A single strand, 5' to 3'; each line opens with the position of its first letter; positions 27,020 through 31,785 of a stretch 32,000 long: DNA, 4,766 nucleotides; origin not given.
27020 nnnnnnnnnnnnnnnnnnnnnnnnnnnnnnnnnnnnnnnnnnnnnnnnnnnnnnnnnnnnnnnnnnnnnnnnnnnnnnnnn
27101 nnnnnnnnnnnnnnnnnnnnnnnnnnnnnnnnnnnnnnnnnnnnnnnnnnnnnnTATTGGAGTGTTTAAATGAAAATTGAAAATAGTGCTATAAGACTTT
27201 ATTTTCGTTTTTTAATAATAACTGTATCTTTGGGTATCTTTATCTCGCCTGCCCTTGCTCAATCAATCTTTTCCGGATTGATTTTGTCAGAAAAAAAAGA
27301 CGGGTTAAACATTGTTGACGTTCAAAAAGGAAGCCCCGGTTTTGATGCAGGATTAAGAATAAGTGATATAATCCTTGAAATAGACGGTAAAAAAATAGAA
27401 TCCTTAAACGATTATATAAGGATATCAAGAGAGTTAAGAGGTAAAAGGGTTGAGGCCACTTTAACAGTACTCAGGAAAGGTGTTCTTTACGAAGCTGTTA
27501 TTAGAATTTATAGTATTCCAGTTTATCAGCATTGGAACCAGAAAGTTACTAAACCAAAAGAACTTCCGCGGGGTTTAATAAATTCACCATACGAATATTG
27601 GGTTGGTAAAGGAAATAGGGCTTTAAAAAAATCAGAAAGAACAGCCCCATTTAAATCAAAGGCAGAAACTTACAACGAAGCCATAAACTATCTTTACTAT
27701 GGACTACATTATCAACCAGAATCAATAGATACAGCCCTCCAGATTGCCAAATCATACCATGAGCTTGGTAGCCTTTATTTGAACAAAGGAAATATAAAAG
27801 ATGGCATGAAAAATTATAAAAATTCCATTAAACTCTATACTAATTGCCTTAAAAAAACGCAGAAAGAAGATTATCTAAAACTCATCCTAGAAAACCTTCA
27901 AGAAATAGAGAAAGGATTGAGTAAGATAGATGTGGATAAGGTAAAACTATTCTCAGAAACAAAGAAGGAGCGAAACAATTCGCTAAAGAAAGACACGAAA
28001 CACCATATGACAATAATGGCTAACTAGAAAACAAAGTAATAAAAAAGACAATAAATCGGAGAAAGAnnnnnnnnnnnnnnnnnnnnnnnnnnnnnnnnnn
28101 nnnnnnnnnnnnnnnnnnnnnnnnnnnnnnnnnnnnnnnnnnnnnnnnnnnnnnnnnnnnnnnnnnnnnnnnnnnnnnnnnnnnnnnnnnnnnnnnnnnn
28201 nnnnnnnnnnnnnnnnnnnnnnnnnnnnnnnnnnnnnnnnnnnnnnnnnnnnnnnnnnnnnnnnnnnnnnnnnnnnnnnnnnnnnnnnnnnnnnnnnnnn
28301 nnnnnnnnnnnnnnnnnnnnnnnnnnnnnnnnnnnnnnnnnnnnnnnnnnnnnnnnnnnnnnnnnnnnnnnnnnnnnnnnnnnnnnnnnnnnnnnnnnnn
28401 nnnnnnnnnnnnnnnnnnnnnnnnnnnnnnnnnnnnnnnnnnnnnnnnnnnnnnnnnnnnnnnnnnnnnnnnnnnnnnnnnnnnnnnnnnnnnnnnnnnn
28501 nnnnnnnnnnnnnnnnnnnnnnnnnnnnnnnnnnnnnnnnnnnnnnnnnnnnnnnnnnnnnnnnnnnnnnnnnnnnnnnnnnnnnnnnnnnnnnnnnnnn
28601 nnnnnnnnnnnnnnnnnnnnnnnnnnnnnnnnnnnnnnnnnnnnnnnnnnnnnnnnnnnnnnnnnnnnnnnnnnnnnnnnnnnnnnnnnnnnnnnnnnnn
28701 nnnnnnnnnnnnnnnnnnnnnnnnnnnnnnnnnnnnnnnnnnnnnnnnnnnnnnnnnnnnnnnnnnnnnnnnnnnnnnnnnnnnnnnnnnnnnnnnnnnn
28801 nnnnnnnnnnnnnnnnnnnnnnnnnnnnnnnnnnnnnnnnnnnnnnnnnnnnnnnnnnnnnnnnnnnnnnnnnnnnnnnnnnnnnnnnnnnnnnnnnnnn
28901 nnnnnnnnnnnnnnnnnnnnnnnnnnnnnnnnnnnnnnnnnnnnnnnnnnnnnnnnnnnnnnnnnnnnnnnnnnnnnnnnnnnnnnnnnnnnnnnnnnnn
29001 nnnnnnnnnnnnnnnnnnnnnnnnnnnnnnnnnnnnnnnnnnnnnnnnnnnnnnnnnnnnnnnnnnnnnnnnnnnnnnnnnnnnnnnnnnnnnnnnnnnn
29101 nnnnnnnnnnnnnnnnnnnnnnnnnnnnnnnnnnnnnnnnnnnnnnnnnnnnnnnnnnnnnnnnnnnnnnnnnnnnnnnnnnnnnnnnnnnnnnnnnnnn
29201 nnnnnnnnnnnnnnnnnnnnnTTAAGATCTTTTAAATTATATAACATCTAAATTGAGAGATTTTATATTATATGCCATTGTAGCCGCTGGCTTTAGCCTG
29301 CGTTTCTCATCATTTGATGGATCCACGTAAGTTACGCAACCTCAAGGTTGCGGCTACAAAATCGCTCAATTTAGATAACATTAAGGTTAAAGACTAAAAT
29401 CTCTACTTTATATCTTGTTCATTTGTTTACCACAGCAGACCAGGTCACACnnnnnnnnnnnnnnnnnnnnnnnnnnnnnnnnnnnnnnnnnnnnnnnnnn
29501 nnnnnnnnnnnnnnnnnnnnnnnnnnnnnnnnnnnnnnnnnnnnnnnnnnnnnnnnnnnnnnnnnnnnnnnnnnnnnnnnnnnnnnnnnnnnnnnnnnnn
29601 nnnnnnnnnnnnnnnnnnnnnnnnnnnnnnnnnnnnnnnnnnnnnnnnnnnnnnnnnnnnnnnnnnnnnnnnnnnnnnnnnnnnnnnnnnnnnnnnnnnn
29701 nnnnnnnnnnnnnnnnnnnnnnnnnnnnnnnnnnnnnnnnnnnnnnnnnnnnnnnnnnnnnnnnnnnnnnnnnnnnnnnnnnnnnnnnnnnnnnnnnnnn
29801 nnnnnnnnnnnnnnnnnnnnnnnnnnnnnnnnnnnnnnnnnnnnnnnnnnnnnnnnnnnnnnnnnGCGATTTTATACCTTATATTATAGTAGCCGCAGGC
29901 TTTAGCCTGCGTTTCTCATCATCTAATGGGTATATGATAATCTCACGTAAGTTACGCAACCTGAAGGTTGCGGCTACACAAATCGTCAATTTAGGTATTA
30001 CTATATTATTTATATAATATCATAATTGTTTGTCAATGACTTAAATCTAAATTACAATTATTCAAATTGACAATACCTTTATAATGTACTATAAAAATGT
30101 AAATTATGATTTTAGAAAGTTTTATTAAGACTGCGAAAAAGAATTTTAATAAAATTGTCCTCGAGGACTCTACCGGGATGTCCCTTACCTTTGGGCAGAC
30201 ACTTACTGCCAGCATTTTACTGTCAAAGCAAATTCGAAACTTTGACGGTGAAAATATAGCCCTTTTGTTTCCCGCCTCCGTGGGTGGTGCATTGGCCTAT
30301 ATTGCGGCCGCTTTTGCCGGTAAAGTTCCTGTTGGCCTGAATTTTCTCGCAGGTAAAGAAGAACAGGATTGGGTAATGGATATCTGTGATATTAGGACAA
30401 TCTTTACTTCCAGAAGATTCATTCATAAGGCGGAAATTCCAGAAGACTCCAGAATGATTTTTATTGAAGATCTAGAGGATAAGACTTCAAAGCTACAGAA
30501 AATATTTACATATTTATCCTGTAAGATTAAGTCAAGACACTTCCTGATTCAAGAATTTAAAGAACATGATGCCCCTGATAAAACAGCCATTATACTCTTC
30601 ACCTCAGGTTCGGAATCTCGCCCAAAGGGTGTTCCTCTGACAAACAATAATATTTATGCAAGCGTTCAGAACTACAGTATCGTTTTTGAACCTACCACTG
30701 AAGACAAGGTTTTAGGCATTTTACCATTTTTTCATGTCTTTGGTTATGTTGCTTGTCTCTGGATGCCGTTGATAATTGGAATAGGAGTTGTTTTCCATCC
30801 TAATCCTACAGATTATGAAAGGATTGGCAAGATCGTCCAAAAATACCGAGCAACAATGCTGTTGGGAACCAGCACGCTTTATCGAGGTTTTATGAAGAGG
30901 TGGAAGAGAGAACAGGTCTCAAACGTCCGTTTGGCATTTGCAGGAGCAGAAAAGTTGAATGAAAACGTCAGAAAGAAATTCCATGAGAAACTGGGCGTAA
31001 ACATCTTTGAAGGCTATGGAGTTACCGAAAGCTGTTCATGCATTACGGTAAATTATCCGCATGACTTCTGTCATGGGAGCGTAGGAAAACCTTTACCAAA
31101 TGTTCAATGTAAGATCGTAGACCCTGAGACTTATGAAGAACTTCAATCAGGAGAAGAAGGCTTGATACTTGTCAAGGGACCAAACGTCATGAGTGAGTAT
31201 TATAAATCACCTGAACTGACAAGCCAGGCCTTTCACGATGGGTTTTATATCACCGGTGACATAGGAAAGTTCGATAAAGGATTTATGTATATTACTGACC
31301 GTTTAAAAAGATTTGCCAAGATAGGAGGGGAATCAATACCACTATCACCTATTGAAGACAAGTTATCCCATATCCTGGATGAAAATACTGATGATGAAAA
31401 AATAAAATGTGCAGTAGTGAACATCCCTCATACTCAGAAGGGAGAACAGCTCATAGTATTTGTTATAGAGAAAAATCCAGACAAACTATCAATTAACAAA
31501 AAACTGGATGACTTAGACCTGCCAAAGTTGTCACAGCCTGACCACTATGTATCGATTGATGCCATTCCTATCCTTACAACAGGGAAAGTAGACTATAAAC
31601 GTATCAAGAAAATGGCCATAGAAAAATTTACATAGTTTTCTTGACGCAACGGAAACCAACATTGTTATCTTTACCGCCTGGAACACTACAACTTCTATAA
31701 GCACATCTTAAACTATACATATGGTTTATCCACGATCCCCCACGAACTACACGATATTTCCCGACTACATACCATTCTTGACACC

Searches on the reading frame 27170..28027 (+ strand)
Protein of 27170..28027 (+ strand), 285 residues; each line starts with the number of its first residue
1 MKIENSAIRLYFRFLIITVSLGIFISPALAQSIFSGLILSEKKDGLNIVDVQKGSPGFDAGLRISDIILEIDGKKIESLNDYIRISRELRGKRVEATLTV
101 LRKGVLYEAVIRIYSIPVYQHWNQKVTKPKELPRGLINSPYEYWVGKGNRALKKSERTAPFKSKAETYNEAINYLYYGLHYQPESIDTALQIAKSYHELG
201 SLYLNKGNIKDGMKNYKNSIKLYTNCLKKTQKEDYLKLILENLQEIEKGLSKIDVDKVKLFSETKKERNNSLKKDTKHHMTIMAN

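Call 31: search_protein_families(library=pfam, proteins=[window:27170-28027:+])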
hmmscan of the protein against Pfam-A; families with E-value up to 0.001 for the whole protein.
window:27170-28027:+ (285 aa): 3 families
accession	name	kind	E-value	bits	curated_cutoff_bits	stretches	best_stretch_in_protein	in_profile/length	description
PF13180.12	PDZ_2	-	1.3e-09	38.7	27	1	38-109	6-76/80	PDZ domain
PF17820.7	PDZ_6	-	4.5e-09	36.4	27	1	48-95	2-49/54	PDZ domain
PF00595.29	PDZ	-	1.6e-05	25.6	23.2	1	36-100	13-80/81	PDZ domain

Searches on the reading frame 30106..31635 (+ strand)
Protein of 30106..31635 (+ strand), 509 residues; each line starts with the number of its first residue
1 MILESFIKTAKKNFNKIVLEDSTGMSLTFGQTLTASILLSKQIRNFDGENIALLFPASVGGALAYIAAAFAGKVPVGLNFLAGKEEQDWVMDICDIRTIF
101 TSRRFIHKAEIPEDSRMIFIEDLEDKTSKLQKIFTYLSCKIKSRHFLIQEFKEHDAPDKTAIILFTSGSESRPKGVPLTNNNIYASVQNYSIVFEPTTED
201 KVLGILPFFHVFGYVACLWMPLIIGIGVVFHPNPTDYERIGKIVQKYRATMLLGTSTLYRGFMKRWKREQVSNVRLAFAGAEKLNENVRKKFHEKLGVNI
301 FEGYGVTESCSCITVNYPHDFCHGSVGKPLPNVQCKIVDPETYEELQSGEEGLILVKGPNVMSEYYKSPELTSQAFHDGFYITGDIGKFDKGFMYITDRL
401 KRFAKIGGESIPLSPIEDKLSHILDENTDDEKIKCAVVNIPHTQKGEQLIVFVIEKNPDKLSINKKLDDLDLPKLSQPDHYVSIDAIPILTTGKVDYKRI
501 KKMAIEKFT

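Call 31: search_protein_families(library=pfam, proteins=[window:30106-31635:+])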
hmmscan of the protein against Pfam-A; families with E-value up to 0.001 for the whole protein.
window:30106-31635:+ (509 aa): 1 family
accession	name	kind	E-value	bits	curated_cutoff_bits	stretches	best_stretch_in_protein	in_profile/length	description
PF00501.34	AMP-binding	-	1.9e-64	218.3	29.9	1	8-366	3-384/384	AMP-binding enzyme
